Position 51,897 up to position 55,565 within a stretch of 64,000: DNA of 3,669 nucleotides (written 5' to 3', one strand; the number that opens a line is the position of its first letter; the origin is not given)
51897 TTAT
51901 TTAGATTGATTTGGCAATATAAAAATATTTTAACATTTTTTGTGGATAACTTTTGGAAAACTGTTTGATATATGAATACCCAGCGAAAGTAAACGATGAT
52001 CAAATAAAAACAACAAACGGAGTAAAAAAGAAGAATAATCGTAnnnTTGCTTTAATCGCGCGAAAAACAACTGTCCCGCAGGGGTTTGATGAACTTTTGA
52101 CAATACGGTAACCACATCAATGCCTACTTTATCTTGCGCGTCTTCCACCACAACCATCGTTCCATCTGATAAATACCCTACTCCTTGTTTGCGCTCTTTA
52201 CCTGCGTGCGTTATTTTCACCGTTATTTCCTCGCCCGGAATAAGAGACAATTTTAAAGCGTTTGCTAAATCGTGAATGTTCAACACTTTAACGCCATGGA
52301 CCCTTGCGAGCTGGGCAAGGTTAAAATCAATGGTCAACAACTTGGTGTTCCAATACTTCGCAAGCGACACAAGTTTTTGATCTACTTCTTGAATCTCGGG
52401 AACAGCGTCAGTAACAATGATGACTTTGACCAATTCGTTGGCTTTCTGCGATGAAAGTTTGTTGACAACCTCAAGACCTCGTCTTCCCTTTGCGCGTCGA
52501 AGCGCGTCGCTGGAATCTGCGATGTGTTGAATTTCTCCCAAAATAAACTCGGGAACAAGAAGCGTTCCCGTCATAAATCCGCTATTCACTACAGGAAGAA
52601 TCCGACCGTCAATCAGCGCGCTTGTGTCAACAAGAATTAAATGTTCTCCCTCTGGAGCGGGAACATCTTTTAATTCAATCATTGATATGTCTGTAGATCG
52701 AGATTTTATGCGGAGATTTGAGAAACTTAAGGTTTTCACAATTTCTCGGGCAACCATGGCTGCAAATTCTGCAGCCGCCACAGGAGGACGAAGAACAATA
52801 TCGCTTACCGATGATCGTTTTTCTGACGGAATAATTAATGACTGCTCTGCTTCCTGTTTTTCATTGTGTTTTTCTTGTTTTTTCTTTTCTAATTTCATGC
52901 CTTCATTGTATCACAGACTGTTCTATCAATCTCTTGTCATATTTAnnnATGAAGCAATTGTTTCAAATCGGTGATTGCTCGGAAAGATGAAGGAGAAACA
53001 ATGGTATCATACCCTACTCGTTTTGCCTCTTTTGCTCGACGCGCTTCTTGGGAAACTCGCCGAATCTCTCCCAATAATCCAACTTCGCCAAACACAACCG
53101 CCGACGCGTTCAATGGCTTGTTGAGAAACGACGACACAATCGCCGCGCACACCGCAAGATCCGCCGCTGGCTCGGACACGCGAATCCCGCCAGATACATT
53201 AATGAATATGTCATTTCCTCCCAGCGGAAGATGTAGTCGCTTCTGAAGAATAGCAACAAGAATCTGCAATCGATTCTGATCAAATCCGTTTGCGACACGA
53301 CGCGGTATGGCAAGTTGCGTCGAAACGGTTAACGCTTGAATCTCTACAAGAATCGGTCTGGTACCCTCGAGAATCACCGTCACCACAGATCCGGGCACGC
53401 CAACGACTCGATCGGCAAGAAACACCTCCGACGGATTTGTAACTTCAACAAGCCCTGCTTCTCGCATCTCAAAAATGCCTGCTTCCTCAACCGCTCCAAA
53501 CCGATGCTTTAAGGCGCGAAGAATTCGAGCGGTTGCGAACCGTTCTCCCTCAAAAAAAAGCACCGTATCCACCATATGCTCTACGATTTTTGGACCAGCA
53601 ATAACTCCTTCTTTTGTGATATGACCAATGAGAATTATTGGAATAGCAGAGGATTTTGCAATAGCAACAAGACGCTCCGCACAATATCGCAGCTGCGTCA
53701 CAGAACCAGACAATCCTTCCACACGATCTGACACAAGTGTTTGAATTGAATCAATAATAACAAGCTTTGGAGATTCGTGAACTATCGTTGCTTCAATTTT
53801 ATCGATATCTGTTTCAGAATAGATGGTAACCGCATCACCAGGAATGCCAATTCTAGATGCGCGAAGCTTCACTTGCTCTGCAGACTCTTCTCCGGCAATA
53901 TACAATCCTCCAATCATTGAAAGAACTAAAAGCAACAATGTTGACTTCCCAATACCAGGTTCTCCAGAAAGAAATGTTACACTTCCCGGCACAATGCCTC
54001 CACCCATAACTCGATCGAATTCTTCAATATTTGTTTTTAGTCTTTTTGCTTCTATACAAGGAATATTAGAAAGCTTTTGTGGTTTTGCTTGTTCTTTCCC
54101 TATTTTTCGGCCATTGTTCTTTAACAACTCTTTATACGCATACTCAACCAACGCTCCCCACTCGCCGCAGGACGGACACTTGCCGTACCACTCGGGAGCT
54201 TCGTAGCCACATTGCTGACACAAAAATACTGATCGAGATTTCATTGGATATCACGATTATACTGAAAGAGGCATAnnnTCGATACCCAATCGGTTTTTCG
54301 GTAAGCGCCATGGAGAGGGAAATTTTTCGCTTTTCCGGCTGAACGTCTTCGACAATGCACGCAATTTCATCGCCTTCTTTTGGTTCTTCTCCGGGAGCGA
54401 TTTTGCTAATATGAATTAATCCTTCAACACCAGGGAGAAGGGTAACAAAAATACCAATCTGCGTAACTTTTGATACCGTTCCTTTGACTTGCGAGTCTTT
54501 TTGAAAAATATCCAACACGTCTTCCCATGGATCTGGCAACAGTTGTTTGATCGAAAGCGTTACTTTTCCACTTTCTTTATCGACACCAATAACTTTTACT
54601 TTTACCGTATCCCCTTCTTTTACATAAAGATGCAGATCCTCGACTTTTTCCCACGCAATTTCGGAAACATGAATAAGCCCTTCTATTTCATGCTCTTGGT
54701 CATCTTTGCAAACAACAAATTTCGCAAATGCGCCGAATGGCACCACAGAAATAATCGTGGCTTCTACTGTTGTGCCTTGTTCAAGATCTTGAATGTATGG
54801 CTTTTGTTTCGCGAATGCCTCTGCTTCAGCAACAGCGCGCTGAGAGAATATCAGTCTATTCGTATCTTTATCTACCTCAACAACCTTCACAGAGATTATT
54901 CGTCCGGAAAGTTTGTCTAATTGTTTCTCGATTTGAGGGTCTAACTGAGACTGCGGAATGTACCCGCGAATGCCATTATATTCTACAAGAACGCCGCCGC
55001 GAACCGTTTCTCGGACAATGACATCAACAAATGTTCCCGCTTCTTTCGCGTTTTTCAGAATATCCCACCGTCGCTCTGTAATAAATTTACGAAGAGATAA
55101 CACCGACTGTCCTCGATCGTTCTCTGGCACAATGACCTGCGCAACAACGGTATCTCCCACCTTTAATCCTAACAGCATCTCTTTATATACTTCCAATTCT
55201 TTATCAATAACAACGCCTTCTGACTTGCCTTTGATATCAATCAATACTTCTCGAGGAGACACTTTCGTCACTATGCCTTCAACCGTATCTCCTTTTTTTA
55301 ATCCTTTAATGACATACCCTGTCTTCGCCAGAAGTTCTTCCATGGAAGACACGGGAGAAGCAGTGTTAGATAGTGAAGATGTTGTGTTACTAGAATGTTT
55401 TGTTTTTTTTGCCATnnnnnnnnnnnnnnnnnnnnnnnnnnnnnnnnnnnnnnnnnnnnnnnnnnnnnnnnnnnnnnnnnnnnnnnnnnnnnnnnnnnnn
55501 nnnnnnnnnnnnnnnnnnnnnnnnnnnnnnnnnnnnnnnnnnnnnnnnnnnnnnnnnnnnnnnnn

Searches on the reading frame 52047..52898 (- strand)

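Call 78: search_protein_families(library=pfam, proteins=[window:52047-52898:-], max_evalue=0.0001)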
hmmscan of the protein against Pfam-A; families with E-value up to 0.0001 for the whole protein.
window:52047-52898:- (284 aa): 1 family
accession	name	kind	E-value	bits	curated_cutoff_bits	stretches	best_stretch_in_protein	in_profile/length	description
PF01850.27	PIN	-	2.4e-05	25.4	23.6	1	88-206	1-108/120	PIN domain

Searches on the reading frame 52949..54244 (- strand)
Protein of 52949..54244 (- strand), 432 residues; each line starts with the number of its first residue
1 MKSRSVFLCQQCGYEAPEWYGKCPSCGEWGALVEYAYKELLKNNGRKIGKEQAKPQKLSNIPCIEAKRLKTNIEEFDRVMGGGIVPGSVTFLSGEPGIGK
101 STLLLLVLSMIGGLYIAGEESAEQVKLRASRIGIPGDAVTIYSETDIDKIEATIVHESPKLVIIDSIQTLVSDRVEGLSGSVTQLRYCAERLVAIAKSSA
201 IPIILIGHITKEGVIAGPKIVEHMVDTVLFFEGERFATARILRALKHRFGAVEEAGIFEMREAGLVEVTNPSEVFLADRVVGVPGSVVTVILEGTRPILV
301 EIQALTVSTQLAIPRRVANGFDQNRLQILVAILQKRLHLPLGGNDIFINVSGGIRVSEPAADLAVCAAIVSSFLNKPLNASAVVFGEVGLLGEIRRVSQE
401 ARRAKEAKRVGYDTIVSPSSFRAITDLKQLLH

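Call 78: search_protein_families(library=pfam, proteins=[window:52949-54244:-], max_evalue=0.0001)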
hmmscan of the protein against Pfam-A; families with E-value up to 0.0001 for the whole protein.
window:52949-54244:- (432 aa): 5 families
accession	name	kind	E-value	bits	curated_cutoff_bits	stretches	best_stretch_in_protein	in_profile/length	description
PF18073.7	Zn_ribbon_LapB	-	4.5e-12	45.9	25.7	1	8-34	2-28/28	Rubredoxin metal binding domain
PF06745.19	ATPase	-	1.7e-11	44.4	26.6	1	70-134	2-72/231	KaiC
PF13481.12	AAA_25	-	1.1e-10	41.9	27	1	64-213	10-194/195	AAA domain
PF13541.12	ChlI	-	3e-06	27.6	27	1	342-419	41-119/121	Subunit ChlI of Mg-chelatase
PF13401.12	AAA_22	-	2.7e-05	24.9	27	0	88-208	6-123/130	AAA domain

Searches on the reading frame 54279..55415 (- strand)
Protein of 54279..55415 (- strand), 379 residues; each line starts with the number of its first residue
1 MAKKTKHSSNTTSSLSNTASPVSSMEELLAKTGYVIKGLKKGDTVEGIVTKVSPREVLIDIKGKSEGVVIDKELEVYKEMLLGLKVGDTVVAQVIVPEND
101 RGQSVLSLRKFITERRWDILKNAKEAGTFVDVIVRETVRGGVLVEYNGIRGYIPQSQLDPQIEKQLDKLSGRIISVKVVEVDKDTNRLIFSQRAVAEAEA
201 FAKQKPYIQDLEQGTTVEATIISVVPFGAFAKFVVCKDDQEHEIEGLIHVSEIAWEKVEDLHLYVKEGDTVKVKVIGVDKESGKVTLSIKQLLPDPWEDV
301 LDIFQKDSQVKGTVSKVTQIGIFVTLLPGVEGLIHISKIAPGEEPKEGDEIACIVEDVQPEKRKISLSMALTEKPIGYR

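Call 78: search_protein_families(library=pfam, proteins=[window:54279-55415:-], max_evalue=0.0001)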
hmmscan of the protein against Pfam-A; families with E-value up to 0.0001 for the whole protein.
window:54279-55415:- (379 aa): 2 families
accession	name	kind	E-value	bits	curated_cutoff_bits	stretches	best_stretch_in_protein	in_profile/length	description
PF00575.29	S1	-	1.5e-44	150.6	22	4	211-290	2-74/74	S1 RNA binding domain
PF23459.1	S1_RRP5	-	2.1e-12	47.8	27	0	305-368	2-71/72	RRP5 S1 domain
